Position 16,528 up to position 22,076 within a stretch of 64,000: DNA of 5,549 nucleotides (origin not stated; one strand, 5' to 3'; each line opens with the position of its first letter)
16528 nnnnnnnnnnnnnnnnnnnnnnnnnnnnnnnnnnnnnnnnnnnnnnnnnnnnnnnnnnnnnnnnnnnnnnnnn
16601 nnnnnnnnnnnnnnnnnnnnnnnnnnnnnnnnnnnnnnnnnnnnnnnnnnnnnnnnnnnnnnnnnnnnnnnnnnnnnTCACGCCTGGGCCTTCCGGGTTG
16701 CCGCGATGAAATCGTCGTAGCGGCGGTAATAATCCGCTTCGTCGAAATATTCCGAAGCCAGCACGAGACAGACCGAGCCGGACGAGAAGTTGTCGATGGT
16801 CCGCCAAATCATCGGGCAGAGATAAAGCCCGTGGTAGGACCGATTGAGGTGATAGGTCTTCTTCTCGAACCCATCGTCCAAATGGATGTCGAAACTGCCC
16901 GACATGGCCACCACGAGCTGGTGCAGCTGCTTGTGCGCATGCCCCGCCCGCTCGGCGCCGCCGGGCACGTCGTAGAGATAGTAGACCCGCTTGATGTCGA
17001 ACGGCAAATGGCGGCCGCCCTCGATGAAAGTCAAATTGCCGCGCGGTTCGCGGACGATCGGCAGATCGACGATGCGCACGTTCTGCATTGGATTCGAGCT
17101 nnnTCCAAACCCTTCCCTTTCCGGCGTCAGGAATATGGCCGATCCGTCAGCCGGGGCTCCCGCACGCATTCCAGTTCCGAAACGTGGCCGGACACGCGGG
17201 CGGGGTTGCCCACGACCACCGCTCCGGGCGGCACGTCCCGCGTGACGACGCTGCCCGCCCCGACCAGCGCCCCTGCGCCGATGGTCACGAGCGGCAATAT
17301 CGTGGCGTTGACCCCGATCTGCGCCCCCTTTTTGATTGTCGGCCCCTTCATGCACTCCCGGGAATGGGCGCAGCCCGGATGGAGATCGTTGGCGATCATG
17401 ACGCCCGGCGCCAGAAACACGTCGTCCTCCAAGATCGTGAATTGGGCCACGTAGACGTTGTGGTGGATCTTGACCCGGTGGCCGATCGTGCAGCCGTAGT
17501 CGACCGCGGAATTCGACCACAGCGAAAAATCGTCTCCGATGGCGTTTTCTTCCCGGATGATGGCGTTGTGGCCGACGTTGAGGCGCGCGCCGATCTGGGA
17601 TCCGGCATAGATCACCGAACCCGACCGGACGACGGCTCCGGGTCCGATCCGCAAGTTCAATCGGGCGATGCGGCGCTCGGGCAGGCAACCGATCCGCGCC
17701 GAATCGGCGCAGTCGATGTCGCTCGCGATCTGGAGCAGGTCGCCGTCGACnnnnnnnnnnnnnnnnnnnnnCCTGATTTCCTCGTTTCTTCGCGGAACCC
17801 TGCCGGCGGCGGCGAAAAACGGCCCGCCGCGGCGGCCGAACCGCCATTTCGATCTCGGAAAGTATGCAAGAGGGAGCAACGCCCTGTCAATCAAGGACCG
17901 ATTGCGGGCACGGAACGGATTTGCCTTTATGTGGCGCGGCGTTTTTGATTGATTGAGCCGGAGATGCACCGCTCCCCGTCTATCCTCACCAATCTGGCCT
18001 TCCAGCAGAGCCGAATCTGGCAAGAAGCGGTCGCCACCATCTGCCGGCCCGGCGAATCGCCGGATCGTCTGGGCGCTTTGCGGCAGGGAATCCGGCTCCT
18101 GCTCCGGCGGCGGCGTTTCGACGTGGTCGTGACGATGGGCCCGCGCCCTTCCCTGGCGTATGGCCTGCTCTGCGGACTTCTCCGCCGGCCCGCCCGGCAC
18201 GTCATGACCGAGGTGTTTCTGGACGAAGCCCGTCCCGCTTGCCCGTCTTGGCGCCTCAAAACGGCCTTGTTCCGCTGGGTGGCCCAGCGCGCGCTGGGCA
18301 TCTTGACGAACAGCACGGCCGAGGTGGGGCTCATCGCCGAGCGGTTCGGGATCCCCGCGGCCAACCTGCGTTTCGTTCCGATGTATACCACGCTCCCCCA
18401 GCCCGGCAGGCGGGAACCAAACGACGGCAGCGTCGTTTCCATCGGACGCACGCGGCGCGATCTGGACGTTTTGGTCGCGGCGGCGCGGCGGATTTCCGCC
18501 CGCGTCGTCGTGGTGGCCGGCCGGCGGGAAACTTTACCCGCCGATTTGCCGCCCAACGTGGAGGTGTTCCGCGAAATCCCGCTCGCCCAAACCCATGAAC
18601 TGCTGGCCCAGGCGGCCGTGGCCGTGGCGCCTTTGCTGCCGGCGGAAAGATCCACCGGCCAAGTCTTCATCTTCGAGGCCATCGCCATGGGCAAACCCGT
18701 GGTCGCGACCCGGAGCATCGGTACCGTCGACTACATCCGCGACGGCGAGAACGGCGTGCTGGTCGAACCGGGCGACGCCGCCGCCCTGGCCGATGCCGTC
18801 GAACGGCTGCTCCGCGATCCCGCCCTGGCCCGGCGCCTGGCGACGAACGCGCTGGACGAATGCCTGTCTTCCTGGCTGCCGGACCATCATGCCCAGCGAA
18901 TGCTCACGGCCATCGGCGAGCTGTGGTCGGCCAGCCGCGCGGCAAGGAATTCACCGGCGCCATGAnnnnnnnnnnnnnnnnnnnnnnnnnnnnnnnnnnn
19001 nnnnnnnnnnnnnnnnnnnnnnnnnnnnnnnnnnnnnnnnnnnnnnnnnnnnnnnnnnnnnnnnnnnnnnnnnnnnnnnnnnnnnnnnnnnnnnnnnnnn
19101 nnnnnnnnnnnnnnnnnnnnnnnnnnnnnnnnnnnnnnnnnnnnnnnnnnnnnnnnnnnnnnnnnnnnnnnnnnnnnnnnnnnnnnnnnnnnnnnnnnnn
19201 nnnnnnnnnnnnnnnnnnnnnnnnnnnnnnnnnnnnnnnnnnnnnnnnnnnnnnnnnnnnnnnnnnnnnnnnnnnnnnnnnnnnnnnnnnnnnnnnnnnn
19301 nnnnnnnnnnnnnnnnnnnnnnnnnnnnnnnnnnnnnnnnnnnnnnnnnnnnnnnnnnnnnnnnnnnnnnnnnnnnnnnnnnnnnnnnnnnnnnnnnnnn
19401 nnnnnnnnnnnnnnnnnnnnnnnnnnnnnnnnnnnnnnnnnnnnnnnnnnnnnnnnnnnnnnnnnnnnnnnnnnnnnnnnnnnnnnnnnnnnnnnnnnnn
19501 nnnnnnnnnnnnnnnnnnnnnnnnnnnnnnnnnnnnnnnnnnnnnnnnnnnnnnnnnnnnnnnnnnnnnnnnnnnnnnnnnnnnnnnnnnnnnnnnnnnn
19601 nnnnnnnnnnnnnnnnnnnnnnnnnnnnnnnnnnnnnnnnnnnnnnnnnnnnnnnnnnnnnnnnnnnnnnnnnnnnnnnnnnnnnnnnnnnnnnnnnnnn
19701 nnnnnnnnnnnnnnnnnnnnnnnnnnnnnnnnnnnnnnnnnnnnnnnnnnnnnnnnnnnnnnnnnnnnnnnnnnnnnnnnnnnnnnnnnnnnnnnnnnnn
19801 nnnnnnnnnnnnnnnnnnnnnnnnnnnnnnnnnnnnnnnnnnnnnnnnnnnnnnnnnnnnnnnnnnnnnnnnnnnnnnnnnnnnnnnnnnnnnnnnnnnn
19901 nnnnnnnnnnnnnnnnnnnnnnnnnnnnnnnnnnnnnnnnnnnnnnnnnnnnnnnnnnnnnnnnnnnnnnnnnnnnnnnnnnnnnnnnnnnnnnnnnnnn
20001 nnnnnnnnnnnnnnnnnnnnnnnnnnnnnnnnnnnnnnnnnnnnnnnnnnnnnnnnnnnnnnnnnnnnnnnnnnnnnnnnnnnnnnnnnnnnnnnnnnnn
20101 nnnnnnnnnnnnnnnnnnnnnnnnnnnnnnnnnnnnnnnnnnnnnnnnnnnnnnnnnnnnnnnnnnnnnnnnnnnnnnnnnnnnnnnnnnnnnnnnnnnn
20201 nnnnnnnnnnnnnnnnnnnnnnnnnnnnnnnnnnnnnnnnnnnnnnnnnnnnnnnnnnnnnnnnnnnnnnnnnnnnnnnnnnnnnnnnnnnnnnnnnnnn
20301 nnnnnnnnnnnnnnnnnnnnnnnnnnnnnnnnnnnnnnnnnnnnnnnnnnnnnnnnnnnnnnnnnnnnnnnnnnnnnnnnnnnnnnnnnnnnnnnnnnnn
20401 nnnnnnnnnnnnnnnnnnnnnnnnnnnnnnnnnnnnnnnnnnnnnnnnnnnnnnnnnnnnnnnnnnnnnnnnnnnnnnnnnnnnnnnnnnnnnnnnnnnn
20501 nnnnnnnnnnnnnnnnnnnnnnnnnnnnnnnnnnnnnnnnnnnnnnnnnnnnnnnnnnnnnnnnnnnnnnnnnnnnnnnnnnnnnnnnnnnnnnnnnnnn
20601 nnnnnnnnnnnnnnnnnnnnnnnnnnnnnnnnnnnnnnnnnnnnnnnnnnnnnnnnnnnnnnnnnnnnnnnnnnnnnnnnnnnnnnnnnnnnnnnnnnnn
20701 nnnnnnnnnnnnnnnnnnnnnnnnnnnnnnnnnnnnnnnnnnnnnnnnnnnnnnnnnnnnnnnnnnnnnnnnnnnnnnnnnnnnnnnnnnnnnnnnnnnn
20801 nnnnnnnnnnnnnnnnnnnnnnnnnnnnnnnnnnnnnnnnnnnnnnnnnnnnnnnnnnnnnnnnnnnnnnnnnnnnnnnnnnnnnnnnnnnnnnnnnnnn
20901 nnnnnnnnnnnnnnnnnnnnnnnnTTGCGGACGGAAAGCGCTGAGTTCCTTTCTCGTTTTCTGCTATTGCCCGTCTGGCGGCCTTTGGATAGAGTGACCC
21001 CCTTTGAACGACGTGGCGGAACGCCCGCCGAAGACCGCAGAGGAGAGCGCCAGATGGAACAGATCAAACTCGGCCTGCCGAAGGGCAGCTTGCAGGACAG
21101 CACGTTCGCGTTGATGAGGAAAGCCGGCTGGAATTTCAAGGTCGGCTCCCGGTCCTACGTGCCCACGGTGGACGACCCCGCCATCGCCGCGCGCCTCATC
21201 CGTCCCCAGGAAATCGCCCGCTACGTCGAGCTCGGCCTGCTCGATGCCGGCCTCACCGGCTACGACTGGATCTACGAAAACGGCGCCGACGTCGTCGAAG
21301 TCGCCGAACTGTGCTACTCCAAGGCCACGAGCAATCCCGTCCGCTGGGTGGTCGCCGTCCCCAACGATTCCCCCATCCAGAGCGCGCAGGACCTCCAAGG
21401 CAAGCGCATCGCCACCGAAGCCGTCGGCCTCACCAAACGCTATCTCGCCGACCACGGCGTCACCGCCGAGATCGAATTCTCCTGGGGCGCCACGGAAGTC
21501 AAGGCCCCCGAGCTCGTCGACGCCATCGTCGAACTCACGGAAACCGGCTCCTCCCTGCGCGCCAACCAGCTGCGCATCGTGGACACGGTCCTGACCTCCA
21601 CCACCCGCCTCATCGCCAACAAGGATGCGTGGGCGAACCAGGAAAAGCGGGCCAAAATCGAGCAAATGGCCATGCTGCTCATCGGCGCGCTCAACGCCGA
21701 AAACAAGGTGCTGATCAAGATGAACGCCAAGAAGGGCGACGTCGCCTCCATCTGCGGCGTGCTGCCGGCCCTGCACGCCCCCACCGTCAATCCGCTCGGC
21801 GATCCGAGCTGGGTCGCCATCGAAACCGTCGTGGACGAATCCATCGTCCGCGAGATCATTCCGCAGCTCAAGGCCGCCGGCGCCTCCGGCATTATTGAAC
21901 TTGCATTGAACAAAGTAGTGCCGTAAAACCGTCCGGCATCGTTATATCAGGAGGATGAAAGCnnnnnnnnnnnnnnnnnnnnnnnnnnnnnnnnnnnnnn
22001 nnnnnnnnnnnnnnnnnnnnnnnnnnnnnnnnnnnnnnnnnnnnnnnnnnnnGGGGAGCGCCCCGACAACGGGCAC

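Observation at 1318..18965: ABC-transporter-dependent glycan locus carrying five SAM methyltransferase domains and a Wzt with a C-terminal binding domain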

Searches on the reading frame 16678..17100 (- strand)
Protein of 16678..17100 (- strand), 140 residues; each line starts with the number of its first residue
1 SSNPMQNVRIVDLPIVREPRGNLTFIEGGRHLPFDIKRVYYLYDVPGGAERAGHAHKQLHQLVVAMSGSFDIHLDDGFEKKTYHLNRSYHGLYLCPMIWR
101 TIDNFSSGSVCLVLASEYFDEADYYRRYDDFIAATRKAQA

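Call 7: search_protein_families(library=pfam, proteins=[window:16678-17100:-], max_evalue=0.01)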
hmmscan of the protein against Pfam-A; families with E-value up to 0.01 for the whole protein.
window:16678-17100:- (140 aa): 1 family
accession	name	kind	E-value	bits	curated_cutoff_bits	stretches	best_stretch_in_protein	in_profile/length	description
PF05523.17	FdtA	-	1.6e-54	183.7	23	1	7-134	2-129/131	WxcM-like, C-terminal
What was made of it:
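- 16678..17103 (-): FdtA/WxcM-C type dTDP-4-keto-6-deoxyhexose 3,4-ketoisomerase. Pfam FdtA, 184 bits (call 7).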

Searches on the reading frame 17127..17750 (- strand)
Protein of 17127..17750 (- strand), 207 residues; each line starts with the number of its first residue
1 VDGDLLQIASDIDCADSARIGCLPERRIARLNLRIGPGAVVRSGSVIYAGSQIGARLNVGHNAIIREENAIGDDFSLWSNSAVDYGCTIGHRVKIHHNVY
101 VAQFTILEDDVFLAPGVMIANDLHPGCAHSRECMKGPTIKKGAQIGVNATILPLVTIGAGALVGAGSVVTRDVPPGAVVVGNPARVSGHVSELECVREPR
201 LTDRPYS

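Call 7: search_protein_families(library=pfam, proteins=[window:17127-17750:-], max_evalue=0.01)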
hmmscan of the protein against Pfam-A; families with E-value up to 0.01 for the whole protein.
window:17127-17750:- (207 aa): 4 families
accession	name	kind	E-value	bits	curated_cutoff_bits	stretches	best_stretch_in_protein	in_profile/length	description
PF00132.30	Hexapep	-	6.4e-20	70.4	27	4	136-171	1-36/36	Bacterial transferase hexapeptide (six repeats)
PF25084.1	LbH_EIF2B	-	1.7e-08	34.9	54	1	32-118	21-104/105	EIF2B subunit epsilon LbH domain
PF14602.12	Hexapep_2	-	1.8e-06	28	27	1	143-171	8-34/34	Hexapeptide repeat of succinyl-transferase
PF25087.1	GMPPB_C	-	0.0002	21.5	39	0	32-114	16-90/110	GMPPB C-terminal domain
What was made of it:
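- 17127..17771 (-): Left-handed beta-helix N-acetyltransferase (FdtC/QdtC-like). Pfam Hexapep, 4 repeats (call 7).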

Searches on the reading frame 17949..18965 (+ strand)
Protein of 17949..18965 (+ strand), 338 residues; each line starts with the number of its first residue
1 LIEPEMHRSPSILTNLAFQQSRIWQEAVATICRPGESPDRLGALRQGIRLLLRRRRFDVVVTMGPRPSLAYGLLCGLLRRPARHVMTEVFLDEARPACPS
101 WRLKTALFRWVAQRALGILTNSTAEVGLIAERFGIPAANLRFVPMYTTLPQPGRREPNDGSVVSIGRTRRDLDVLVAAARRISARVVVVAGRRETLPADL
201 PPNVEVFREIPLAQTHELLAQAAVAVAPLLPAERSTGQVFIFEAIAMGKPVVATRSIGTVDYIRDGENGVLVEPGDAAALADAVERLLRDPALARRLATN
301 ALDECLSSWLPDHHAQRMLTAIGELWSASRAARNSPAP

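Call 7: search_protein_families(library=pfam, proteins=[window:17949-18965:+], max_evalue=0.01)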
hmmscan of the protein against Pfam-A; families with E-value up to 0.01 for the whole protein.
window:17949-18965:+ (338 aa): 4 families
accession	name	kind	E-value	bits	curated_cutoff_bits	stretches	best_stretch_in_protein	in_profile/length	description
PF13692.12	Glyco_trans_1_4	-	9.2e-23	81.5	27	1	162-290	4-142/142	Glycosyl transferases group 1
PF00534.26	Glycos_transf_1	-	2.1e-18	66.9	26.4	1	158-301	14-169/172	Glycosyl transferases group 1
PF13524.12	Glyco_trans_1_2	-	8.4e-11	42.4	25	1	175-319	5-143/144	Glycosyl transferase-like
PF13439.12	Glyco_transf_4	-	1.1e-08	35.7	28.5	1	33-144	49-163/170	Glycosyltransferase Family 4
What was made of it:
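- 17964..18965 (+): GT4 glycosyltransferase, part of the conserved core. Pfam Glyco_trans_1_4 and Glycos_transf_1 (call 7).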

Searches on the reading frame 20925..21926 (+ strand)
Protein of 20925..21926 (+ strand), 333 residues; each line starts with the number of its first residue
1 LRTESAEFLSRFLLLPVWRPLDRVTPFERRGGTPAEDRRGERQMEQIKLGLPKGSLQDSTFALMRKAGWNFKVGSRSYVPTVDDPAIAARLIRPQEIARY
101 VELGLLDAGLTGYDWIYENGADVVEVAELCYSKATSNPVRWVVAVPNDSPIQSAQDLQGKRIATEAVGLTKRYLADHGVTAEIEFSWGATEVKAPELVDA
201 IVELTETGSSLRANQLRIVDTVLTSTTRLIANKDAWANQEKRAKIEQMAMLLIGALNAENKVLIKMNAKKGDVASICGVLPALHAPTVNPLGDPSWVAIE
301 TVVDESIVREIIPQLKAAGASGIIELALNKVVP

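Call 7: search_protein_families(library=pfam, proteins=[window:20925-21926:+], max_evalue=0.01)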
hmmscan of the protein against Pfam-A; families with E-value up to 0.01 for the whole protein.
window:20925-21926:+ (333 aa): 4 families
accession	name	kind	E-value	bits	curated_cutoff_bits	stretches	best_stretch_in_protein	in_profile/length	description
PF01634.23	HisG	-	9.3e-44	149.6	25.5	1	93-251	1-155/158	ATP phosphoribosyltransferase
PF08029.16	HisG_C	-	4.7e-24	84.7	23.5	1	258-330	1-73/73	HisG, C-terminal domain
PF12974.12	Phosphonate-bd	-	0.0013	18.6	27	1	136-168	82-114/242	ABC transporter, phosphonate, periplasmic substrate-binding protein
PF09084.16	NMT1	-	0.0015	18.9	20.5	1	100-174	37-112/216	NMT1/THI5 like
